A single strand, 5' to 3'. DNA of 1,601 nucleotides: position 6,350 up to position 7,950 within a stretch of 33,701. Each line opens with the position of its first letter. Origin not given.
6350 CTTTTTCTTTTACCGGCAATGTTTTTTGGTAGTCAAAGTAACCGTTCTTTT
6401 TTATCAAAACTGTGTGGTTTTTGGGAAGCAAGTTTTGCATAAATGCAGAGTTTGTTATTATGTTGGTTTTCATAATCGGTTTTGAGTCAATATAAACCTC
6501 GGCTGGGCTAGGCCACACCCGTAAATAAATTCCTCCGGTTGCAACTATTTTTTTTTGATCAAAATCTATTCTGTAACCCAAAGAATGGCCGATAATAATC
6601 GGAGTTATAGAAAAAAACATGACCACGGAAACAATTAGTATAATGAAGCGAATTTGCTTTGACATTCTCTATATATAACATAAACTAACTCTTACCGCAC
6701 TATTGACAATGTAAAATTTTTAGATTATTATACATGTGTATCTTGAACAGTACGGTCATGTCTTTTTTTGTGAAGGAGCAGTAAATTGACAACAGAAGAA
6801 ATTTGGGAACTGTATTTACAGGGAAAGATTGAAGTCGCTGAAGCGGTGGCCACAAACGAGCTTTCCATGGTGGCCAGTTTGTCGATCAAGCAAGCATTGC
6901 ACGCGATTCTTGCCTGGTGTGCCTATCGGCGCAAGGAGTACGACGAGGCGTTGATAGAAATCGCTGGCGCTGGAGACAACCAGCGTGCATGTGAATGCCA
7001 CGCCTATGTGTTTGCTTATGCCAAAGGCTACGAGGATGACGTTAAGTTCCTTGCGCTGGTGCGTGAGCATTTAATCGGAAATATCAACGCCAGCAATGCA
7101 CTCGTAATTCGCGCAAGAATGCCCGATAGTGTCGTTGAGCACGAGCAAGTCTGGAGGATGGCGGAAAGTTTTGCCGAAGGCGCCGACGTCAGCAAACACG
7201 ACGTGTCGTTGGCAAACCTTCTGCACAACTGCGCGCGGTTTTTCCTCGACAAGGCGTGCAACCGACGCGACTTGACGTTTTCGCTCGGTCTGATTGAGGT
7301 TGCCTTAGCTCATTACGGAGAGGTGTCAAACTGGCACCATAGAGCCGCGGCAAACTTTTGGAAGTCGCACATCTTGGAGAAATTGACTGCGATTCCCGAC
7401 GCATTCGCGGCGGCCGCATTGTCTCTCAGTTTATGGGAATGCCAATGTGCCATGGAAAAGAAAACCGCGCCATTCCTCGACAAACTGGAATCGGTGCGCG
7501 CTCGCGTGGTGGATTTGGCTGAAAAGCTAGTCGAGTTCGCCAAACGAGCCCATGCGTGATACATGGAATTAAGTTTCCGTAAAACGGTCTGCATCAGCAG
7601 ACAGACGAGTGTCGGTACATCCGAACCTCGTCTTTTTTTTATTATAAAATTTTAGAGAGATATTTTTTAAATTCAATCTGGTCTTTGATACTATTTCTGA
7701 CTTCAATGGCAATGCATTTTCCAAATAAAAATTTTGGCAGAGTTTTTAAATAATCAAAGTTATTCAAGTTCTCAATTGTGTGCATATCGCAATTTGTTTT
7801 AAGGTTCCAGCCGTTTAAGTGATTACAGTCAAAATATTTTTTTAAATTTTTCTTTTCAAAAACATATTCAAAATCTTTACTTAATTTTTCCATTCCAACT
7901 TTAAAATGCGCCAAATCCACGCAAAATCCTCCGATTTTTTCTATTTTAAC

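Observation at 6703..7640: Self-contained GC-rich single-gene island (257-aa helical ORFan) in an AT-rich genome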

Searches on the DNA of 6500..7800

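Call 95: search_rna_families(source=window, start=6500, end=7800, threshold=evalue, max_evalue=1)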
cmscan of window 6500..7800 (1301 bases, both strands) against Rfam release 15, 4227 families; matches with E-value up to 1: 0.
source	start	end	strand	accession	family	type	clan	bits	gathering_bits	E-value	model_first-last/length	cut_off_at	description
